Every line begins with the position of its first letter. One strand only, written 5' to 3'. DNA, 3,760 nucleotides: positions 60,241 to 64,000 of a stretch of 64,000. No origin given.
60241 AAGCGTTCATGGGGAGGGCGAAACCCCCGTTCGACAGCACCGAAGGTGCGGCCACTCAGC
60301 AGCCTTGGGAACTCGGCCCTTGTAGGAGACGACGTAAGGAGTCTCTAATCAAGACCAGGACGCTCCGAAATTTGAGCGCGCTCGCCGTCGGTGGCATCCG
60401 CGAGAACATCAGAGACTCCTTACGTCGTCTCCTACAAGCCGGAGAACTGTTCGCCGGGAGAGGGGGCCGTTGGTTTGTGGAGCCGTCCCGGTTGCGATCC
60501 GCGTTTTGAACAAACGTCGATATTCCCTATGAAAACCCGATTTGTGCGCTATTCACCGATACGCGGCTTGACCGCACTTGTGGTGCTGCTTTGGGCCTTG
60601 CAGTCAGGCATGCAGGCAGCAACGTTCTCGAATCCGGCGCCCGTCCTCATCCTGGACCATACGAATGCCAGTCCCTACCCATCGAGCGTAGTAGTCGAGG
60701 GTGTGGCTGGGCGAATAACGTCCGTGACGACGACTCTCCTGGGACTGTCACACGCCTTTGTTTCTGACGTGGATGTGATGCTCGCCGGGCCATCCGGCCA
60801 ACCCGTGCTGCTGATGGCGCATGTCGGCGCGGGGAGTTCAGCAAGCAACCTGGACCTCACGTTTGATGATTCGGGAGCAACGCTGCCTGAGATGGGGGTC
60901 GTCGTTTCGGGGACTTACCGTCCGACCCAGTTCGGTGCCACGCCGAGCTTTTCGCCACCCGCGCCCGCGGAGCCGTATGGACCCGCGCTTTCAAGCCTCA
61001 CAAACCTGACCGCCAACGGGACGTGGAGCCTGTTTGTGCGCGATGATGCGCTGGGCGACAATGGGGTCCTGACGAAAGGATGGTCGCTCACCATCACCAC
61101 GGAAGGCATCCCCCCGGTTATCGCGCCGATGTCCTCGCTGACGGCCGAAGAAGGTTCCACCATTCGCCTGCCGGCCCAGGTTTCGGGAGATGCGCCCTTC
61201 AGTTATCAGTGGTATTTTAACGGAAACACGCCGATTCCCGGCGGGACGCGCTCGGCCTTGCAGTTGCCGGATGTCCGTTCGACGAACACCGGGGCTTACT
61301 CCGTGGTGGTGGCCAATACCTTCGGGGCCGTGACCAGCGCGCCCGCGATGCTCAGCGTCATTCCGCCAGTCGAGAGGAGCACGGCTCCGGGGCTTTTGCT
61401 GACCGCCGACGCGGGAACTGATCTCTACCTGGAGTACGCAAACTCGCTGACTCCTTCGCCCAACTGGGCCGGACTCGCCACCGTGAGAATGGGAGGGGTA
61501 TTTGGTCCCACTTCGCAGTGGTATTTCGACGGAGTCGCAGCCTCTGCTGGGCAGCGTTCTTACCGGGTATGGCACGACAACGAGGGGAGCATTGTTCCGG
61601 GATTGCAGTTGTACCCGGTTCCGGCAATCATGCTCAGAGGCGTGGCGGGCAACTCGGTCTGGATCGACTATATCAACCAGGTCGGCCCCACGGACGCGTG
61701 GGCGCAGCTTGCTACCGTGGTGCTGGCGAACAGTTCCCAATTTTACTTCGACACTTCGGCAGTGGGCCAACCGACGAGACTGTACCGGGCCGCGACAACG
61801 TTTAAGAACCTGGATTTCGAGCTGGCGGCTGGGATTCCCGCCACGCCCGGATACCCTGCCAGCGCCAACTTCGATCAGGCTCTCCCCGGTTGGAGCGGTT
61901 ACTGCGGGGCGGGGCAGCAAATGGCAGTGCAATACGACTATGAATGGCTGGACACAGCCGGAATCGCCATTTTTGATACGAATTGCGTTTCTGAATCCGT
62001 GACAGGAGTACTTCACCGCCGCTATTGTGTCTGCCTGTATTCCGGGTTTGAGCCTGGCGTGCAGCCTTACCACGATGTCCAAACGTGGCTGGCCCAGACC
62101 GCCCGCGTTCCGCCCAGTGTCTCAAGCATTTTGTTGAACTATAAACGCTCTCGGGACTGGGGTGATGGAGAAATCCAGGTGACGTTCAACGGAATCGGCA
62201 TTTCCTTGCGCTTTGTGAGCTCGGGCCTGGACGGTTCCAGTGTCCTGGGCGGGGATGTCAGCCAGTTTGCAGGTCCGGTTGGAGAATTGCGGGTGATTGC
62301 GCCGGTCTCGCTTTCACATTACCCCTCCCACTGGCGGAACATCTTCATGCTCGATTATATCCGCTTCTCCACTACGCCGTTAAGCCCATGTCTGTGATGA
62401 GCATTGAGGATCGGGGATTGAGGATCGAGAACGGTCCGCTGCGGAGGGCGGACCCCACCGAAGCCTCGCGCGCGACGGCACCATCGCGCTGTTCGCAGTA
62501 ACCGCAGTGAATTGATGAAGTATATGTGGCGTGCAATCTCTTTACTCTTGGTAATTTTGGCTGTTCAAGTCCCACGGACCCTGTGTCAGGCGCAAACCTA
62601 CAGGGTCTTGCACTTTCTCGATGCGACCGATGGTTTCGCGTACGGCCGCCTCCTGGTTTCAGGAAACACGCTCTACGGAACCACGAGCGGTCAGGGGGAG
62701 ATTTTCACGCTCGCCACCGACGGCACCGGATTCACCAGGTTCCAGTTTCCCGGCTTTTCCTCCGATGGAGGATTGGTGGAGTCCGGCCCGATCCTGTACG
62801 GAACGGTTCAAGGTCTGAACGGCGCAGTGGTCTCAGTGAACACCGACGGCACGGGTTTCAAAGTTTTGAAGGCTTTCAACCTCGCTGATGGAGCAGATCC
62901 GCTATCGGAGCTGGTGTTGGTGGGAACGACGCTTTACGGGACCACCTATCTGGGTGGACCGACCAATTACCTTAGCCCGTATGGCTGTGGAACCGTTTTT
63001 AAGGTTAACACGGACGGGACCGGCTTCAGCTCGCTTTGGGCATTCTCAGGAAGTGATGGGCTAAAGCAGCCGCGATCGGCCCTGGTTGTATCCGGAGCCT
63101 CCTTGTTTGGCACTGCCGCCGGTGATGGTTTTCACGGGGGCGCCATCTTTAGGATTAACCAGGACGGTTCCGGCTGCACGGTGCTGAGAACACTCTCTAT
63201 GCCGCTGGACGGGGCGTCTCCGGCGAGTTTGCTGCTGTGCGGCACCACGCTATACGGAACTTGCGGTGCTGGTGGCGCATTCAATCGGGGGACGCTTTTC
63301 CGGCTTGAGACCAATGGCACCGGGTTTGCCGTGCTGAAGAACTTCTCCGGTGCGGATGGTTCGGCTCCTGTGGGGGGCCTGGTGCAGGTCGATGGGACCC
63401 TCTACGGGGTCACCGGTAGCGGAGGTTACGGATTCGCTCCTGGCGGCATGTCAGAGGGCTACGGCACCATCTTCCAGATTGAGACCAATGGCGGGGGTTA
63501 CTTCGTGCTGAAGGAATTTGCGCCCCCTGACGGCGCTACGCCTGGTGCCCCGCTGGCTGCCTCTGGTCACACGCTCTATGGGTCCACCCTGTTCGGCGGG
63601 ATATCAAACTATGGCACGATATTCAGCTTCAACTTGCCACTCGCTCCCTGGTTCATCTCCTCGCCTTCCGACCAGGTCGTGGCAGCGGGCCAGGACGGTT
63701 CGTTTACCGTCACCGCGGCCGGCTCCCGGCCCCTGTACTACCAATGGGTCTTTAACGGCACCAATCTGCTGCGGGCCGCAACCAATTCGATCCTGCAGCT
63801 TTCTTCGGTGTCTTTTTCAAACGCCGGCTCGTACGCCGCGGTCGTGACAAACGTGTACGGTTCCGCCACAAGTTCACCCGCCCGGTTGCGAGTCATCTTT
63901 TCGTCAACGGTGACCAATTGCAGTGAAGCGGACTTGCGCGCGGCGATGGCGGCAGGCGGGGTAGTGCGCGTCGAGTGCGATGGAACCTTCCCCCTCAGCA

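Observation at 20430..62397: Common ~100-aa C-terminal domain ending ...YR(L/V)xxxP-COOH on proteins with unrelated cargo: candidate unrecognised sorting/anchoring signal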

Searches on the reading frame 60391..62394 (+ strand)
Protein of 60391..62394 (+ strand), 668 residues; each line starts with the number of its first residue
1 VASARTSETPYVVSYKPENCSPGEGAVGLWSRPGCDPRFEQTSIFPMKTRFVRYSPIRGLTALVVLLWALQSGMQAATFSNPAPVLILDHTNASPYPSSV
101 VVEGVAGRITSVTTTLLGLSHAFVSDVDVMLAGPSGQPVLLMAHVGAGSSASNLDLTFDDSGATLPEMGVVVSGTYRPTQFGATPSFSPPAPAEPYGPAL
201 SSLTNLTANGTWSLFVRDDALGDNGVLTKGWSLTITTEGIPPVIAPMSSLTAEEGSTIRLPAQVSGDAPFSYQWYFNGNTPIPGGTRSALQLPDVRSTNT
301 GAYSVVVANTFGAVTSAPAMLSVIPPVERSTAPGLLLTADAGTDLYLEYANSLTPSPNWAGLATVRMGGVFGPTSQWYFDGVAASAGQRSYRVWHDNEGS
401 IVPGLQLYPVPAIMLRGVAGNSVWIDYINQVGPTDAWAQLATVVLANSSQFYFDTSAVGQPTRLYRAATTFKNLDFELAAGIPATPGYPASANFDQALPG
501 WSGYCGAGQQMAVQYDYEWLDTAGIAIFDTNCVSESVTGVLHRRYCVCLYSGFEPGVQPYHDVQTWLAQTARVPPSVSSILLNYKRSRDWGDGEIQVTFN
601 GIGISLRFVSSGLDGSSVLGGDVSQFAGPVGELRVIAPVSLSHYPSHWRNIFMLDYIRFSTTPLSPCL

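Call 4: search_protein_families(library=pfam, proteins=[window:60391-62394:+], max_evalue=0.1)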
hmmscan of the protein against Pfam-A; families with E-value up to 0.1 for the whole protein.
window:60391-62394:+ (668 aa): 5 families
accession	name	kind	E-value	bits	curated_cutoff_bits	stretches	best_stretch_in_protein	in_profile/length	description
PF13927.12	Ig_3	-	4.8e-09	37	30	1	241-309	1-78/78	Immunoglobulin domain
PF07679.22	I-set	-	1.2e-06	29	23.7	1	243-316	3-84/90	Immunoglobulin I-set domain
PF01483.27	P_proprotein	-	8.1e-06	26.3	21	1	117-234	8-85/86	Proprotein convertase P-domain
PF13895.12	Ig_2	-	0.003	18.2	27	1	242-321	2-77/79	Immunoglobulin domain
PF00047.31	ig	-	0.0057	17.4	21.8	1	249-315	2-78/81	Immunoglobulin domain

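Call 5: search_protein_families(library=ncbifam, proteins=[window:60391-62394:+], max_evalue=0.1)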
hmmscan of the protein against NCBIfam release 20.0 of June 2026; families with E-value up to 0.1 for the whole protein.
window:60391-62394:+ (668 aa): 0 families

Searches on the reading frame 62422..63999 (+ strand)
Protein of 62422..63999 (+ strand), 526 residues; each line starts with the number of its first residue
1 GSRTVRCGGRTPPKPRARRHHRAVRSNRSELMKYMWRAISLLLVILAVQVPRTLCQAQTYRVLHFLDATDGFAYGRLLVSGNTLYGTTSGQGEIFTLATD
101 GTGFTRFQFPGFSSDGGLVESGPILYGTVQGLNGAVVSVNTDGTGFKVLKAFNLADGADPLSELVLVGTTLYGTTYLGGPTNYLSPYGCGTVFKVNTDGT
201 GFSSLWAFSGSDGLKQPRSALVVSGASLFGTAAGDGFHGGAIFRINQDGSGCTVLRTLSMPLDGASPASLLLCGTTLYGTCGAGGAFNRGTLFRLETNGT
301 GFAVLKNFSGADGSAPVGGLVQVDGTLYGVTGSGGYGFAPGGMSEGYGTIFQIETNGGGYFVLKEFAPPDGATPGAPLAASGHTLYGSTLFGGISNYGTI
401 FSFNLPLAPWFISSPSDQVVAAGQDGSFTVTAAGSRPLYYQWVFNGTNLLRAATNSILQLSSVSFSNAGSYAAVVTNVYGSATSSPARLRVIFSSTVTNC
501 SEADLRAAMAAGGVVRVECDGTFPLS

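Call 69: search_protein_families(library=pfam, proteins=[window:62422-63999:+], max_evalue=0.01)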
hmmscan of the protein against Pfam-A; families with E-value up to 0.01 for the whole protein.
window:62422-63999:+ (526 aa): 3 families
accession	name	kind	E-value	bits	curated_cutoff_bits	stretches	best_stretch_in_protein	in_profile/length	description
PF13927.12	Ig_3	-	1.1e-07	32.7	30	1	411-477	4-78/78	Immunoglobulin domain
PF07679.22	I-set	-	2.2e-06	28.1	23.7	1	410-485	2-85/90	Immunoglobulin I-set domain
PF13895.12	Ig_2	-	0.00067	20.3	27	1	412-491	3-79/79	Immunoglobulin domain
